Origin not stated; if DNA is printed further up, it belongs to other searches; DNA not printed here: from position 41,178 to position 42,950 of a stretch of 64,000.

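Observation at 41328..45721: Four-gene lipid-linked aminosugar module: GT-C-like membrane transferase, WecE-like aminotransferase, WecD-like GNAT, ArnC-like Und-P glycosyltransferase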

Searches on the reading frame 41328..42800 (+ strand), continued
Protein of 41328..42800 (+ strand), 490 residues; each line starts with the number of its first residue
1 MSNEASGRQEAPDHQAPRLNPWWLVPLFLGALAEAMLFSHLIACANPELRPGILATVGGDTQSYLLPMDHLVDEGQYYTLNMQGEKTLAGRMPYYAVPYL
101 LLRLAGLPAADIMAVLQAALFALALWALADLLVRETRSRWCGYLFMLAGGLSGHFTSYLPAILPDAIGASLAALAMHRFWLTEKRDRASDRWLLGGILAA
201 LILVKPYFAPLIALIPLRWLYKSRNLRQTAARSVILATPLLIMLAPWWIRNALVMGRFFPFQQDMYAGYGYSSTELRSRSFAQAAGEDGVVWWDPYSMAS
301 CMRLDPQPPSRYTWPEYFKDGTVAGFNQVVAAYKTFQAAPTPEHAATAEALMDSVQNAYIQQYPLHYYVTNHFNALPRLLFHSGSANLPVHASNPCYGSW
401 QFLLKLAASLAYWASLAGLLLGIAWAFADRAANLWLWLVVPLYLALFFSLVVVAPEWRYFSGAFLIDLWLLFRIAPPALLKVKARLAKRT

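Call 26: search_protein_families(library=pfam, proteins=[L014:582-1295:+, L014:1358-2623:+, L014:2626-3723:+, L014:3731-4453:+, L014:4456-5820:+, L014:5821-7704:+, L014:7923-9401:+, L014:10006-10752:+, L014:11898-12857:-, L014:12864-14456:-], max_evalue=0.001)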
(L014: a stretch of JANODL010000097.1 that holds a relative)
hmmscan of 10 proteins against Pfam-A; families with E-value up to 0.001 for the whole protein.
L014:582-1295:+ (237 aa): 4 families
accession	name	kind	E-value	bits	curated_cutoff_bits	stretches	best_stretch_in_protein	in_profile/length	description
PF13489.12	Methyltransf_23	-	2.8e-14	53.6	27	1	31-176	20-163/164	Methyltransferase domain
PF08242.18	Methyltransf_12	-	4e-09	37.5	30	1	38-134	1-98/98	Methyltransferase domain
PF13649.12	Methyltransf_25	-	2e-05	25.6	27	1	38-132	2-97/97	Methyltransferase domain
PF08241.18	Methyltransf_11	-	4.9e-05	24.3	21.2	1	38-136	1-95/95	Methyltransferase domain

L014:1358-2623:+ (421 aa): 5 families
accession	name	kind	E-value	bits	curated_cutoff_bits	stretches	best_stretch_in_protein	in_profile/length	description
PF13439.12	Glyco_transf_4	-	1.8e-11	44.8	28.5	1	30-213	13-170/170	Glycosyltransferase Family 4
PF13579.12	Glyco_trans_4_4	-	1.9e-10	41.8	29.7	1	22-186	4-142/158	Glycosyl transferase 4-like domain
PF00534.26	Glycos_transf_1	-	2.7e-09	37.3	26.4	1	222-398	2-171/172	Glycosyl transferases group 1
PF13692.12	Glyco_trans_1_4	-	1.4e-05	25.9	27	1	237-376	4-137/142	Glycosyl transferases group 1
PF13524.12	Glyco_trans_1_2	-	5.6e-05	23.6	25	0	292-386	29-116/144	Glycosyl transferase-like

L014:2626-3723:+ (365 aa): 3 families
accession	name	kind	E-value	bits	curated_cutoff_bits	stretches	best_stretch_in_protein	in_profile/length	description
PF00534.26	Glycos_transf_1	-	9.6e-08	32.2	26.4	1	180-339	12-171/172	Glycosyl transferases group 1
PF13692.12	Glyco_trans_1_4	-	1.4e-07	32.3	27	1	200-326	19-142/142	Glycosyl transferases group 1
PF13439.12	Glyco_transf_4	-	0.00017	22.1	28.5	1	48-175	43-169/170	Glycosyltransferase Family 4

L014:3731-4453:+ (240 aa): 0 families

L014:4456-5820:+ (454 aa): 1 family
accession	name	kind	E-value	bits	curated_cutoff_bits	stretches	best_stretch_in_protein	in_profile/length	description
PF02366.24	PMT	-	5.9e-06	26.5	22.7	1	61-224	3-175/245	Dolichyl-phosphate-mannose-protein mannosyltransferase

L014:5821-7704:+ (627 aa): 5 families
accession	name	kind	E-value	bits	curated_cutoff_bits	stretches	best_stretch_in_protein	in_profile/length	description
PF00733.27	Asn_synthase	-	1.9e-98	330.9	21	1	243-623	5-354/354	Asparagine synthase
PF13537.11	GATase_7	-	3.1e-45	153.6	25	1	48-167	2-123/123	Glutamine amidotransferase domain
PF13522.11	GATase_6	-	8.3e-41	139.5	27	1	32-161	1-130/130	Glutamine amidotransferase domain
PF12481.13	DUF3700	-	1.5e-05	25.1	27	1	110-162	120-173/228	Aluminium induced protein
PF06508.19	QueC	-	1.7e-05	24.9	22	1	261-318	5-61/210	Queuosine biosynthesis protein QueC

L014:7923-9401:+ (492 aa): 0 families

L014:10006-10752:+ (248 aa): 2 families
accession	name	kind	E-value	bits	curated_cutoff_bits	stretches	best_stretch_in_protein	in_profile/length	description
PF00483.29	NTP_transferase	-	3.3e-57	194.3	21.2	1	2-235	1-243/245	Nucleotidyl transferase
PF12804.13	NTP_transf_3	-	4.8e-10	40.3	27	1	3-111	1-97/160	MobA-like NTP transferase domain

L014:11898-12857:- (319 aa): 0 families

L014:12864-14456:- (530 aa): 1 family
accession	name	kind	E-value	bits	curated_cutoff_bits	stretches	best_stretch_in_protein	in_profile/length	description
PF01642.28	MM_CoA_mutase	-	2e-223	743.1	22.1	1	10-522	2-512/512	Methylmalonyl-CoA mutase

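Call 27: predict_structure(alignment_id=A1)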
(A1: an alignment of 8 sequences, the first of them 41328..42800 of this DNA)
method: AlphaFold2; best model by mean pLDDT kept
length: 490 residues; sequences in the alignment: 8
mean_pLDDT: 82.2   pTM: 0.80
mean pLDDT of the five models: 82.2, 78.5, 75.1, 74.1, 73.6
residues with pLDDT >= 90: 175; 70-90: 233; 50-70: 59; < 50: 23
segments of 3 or more residues with pLDDT < 50: 1-14, 260-268
pLDDT, mean of each block of 10 residues (from residue 1): 30 66 94 92 84 77 75 82 66 69 89 92 96 92 93 83 83 92 88 93 83 88 90 91 74 55 49 80 82 80 85 91 96 93 94 95 88 75 73 83 88 91 84 75 81 66 88 90 81
secondary structure, 60 per line:
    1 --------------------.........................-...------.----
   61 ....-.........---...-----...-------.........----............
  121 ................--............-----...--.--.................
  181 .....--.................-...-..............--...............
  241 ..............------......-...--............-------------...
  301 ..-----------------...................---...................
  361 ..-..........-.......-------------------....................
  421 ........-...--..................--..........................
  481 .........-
elements in order: H21-45 H61-64 H66-74 E78-80 E86-88 H96-104 H109-136 H139-150 H164-185 H188-204 H210-223 H226-254 H261-266 H273-284 H298-302 H320-338 H342-362 H364-373 H375-381 H401-428 H435-452 H455-489

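Call 28: search_protein_representatives(alignment_id=A1)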
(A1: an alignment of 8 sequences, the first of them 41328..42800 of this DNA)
Query: 8 sequences, 491 profile positions. Proteins with E-value up to 0.001 (for the whole library): 1511; up to 1e-10: 613; up to 1e-30: 174. The best 150 are listed.
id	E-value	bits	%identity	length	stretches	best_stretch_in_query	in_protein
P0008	1.5e-210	716.6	-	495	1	1-488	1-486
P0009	1.3e-176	604.6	-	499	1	12-479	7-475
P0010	1.7e-148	511.9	-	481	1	14-483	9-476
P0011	2.8e-125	435.3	-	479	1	21-478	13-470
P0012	5.3e-99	348.6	-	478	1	24-482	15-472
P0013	3.5e-96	339.4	-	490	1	23-467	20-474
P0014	1.4e-95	337.4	-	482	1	22-482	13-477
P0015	3.3e-95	336.1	-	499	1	22-481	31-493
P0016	2.3e-94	333.3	-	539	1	18-482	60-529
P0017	2.3e-94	333.3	-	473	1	26-470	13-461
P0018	5.2e-90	319.0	-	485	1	25-479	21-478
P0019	2.1e-88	313.7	-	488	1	24-474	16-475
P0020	2.3e-87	310.3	-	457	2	236-481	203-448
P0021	5.5e-87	309.0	-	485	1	25-486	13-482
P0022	7.5e-87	308.6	-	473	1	25-480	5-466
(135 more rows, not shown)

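Call 31: fold_search(model_id=the predicted structure, library=pdb)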
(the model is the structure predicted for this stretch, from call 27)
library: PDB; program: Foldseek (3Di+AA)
matches with E <= 10: 194; with E <= 0.001: 0
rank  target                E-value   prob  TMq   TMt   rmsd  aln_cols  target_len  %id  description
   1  5f15                  5.6e-03  1.00  0.37  0.34  18.4       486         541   12  Crystal Structure of ArnT from Cupriavidus metallidurans bound to Undecaprenyl phosphate (released 2016-02-17)
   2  5ezm                  9.4e-03  1.00  0.32  0.30  19.3       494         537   11  Crystal Structure of ArnT from Cupriavidus metallidurans in the apo state (released 2016-02-17)
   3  6s7t_A                1.0e-02  1.00  0.41  0.31  16.6       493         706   15  Cryo-EM structure of human oligosaccharyltransferase complex OST-B (released 2019-12-18)
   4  3waj                  1.3e-02  1.00  0.45  0.30  17.0       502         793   12  Crystal structure of the Archaeoglobus fulgidus oligosaccharyltransferase (O29867_ARCFU) complex with Zn and sulfate (released 2013-10-30)
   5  8agb_A                1.8e-02  1.00  0.35  0.28  18.4       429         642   15  Structure of yeast oligosaccharylransferase complex with lipid-linked oligosaccharide bound (released 2022-12-07)
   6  9s6u_A                1.8e-02  0.99  0.34  0.31  20.1       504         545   14  Ternary cryo-EM structure of human ALG9 with Dol25-PP-GlcNAc2Man8, Dol25-P-Man and Fab (released 2026-03-18)
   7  7zlh_A                2.4e-02  1.00  0.37  0.29  15.6       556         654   11  Cryo-EM structure of C-mannosyltransferase CeDPY19, in apo state, bound to CMT2-Fab and anti-Fab nanobody (released 2023-01-11)
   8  9ub7_B                2.8e-02  1.00  0.35  0.41  14.9       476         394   12  Structure of glycosylphosphatidylinositol transamidase,state 1 (released 2026-04-08)
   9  9s6s_A                4.2e-02  1.00  0.35  0.32  16.2       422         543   13  Ternary cryo-EM structure of human ALG9 with Dol25-PP-GlcNAc2Man6, Dol25-P-Man and Fab (released 2026-03-18)
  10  3rce_A                6.5e-02  1.00  0.39  0.29  17.2       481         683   12  Bacterial oligosaccharyltransferase PglB (released 2011-06-15)
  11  6gxc_A                7.3e-02  1.00  0.40  0.30  18.7       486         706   12  Bacterial oligosaccharyltransferase PglB in complex with an inhibitory peptide and a reactive lipid-linked oligosaccha (released 2018-11-14)
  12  7zli_A                7.3e-02  0.98  0.40  0.31  15.4       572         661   11  Cryo-EM structure of C-mannosyltransferase CeDPY19, in complex with Dol25-P-Man and bound to CMT2-Fab and anti-Fab nan (released 2023-01-11)
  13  9i5k_A                8.6e-02  0.97  0.38  0.37  13.2       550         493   12  Structure of the Chaetomium thermophilum Pmt4 homodimer (C2 symmetry) (released 2025-12-24)
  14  6ezn_F                1.2e-01  0.99  0.39  0.30  16.4       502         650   13  Cryo-EM structure of the yeast oligosaccharyltransferase (OST) complex (released 2018-01-17)
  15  5ogl_A                1.4e-01  0.99  0.44  0.32  15.1       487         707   13  Structure of bacterial oligosaccharyltransferase PglB in complex with an acceptor peptide and an lipid-linked oligosac (released 2017-10-25)
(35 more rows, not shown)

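Call 32: search_solved_structures(query=A1, max_evalue=10)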
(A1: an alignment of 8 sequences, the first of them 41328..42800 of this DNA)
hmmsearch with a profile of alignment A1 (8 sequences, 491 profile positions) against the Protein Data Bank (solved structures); distinct sequences matched with E-value up to 10: 1.
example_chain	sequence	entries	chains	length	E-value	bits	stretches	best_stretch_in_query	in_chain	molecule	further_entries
6yyh_A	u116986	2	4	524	2.2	10.1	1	357-413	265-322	Beta-xylosidase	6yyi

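Call 36: search_protein_families(library=pfam, alignment_id=A3, max_evalue=0.01)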
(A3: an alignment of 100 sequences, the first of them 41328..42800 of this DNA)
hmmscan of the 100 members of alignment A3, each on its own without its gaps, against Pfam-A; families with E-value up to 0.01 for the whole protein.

A. member 1, window:41328-42800:+ (490 aa): 0 families

B. families by the number of members that match (of 100 scanned): 6 families
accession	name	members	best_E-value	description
PF13231.12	PMT_2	40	1.3e-10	Dolichyl-phosphate-mannose-protein mannosyltransferase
PF03901.23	Glyco_transf_22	11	3.3e-08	Alg9-like mannosyltransferase family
PF02366.24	PMT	3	2e-08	Dolichyl-phosphate-mannose-protein mannosyltransferase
PF09594.16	GT87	3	0.00011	Glycosyltransferase family 87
PF19529.4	DUF6057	1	2.9e-05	Family of unknown function (DUF6057)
PF09852.15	DUF2079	1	0.0035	Predicted membrane protein (DUF2079)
